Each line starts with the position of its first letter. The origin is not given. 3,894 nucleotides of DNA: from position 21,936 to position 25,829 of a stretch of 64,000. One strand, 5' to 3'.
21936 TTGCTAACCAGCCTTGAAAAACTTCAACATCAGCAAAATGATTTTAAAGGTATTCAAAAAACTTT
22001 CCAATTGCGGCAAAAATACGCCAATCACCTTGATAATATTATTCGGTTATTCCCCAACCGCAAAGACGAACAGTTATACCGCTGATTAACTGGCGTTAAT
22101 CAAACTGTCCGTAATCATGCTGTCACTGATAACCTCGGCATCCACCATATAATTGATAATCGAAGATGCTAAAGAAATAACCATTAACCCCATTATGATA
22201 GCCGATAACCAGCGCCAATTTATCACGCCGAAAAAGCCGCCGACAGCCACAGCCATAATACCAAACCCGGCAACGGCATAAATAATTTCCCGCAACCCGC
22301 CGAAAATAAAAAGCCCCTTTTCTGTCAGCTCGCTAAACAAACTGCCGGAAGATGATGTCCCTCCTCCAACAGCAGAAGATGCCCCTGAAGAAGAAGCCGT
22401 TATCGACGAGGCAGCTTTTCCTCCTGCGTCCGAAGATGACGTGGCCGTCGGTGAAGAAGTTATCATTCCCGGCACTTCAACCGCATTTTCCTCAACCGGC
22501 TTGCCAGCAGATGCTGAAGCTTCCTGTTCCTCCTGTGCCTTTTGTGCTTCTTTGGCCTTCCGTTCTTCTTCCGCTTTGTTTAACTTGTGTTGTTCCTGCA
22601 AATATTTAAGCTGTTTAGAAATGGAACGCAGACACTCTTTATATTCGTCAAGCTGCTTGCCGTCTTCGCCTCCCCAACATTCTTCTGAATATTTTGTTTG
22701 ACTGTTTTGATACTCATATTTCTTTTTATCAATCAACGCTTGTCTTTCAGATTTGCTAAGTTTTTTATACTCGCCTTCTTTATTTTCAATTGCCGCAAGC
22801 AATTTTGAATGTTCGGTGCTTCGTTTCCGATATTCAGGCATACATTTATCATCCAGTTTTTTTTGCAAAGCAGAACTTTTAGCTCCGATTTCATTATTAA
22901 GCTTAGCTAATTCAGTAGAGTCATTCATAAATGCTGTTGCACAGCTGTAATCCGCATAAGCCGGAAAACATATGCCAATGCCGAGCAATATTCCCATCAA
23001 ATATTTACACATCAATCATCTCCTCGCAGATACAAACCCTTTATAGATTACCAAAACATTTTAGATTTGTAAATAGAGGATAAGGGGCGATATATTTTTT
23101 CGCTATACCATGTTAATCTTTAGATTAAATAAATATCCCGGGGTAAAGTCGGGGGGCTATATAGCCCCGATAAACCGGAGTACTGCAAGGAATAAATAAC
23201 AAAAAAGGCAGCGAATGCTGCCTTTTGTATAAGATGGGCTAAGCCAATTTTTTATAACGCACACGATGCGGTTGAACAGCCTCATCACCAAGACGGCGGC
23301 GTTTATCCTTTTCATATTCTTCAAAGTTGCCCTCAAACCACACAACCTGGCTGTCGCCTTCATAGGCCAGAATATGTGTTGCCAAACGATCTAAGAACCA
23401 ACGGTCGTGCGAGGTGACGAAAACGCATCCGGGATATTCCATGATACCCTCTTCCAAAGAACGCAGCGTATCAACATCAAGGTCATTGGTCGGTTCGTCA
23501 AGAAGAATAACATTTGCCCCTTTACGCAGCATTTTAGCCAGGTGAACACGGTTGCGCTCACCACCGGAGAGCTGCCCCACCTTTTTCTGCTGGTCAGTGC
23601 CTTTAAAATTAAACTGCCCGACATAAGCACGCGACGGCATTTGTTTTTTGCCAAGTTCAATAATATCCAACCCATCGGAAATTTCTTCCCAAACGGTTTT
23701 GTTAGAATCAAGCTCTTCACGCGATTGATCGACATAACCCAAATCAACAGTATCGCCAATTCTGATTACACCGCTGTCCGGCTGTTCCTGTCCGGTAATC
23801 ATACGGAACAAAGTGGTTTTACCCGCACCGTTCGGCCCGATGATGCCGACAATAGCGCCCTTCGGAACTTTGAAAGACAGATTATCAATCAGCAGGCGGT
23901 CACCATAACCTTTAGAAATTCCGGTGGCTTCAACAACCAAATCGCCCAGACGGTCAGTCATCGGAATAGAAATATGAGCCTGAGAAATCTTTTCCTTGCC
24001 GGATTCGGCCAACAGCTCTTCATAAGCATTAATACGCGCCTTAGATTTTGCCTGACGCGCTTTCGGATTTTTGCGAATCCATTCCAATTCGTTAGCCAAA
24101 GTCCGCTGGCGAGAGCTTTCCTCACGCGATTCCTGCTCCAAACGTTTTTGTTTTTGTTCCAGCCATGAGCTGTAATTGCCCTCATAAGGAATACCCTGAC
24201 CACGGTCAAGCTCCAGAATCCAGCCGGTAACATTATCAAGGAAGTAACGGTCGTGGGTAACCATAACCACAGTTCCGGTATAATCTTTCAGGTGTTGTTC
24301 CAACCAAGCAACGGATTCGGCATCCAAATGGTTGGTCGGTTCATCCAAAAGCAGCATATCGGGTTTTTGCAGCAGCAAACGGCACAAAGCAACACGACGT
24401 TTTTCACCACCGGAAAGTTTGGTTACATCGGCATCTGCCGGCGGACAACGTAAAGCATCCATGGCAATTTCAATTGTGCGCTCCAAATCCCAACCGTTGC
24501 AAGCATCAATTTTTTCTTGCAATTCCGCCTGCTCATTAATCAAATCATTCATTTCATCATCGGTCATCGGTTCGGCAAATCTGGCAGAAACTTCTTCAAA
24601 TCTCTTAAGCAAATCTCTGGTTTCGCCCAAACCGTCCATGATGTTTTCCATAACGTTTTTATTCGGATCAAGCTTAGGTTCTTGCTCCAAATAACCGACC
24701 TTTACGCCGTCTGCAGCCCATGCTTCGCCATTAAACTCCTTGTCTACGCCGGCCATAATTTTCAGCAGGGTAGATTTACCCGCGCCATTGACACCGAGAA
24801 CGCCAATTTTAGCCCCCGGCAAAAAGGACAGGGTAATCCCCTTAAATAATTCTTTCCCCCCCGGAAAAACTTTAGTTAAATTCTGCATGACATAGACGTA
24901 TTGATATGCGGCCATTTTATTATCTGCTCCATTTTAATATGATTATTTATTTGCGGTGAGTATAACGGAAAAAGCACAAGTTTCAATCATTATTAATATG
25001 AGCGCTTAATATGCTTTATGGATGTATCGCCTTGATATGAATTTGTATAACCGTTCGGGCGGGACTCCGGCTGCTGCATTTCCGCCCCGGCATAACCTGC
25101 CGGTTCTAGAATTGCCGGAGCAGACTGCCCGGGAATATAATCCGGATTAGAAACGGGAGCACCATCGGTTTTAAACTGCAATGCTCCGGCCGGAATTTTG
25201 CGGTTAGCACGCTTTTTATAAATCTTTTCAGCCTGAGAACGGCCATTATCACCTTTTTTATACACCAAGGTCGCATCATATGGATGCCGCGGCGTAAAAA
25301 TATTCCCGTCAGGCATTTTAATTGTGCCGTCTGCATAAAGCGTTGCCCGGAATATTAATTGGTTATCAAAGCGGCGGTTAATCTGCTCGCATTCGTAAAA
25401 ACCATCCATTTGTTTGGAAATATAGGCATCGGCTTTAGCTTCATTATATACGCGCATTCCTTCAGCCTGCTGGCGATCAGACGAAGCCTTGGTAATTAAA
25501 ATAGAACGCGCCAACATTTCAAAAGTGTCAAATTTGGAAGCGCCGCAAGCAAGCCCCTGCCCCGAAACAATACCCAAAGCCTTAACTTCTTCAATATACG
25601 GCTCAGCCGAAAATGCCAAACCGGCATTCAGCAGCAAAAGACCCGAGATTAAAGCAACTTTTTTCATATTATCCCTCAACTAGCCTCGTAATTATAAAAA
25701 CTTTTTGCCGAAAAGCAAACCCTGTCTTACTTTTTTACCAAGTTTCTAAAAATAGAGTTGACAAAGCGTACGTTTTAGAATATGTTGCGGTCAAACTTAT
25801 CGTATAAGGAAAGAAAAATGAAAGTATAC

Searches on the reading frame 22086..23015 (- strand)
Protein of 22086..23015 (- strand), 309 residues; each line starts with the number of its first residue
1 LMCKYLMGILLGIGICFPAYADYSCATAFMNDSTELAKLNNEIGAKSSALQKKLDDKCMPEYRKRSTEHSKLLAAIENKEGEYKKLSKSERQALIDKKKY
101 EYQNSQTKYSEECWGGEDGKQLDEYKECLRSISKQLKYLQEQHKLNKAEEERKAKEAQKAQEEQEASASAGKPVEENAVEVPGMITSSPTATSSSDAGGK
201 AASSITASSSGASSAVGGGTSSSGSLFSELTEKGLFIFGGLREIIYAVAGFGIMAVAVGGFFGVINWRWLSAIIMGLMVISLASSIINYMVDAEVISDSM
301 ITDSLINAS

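Call 110: search_protein_families(library=pfam, proteins=[window:22086-23015:-], max_evalue=0.00001)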
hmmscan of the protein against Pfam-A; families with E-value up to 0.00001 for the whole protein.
window:22086-23015:- (309 aa): 0 families

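Call 115: search_protein_families(library=pfam, proteins=[window:22086-23015:-], max_evalue=0.05)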
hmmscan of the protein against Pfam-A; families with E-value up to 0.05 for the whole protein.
window:22086-23015:- (309 aa): 3 families
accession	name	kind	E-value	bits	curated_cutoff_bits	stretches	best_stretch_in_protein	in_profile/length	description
PF04956.18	TrbC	-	0.0019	18.8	27.9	1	239-289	46-97/98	TrbC/VIRB2 pilin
PF05642.16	Sporozoite_P67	-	0.0028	16.3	28.9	1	145-239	105-201/727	Sporozoite P67 surface antigen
PF07586.16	HXXSHH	-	0.015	15.3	30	1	71-160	142-228/307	Protein of unknown function (DUF1552)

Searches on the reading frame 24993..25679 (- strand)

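Call 110: search_protein_families(library=pfam, proteins=[window:24993-25679:-], max_evalue=0.00001)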
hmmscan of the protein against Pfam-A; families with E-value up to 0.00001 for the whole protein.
window:24993-25679:- (228 aa): 0 families

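Call 115: search_protein_families(library=pfam, proteins=[window:24993-25679:-], max_evalue=0.05)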
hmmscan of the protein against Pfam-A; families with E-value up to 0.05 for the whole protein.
window:24993-25679:- (228 aa): 1 family
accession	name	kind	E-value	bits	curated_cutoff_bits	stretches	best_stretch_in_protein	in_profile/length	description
PF18755.6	RAMA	-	0.041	14.2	35.2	0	106-146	43-82/107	Restriction Enzyme Adenine Methylase Associated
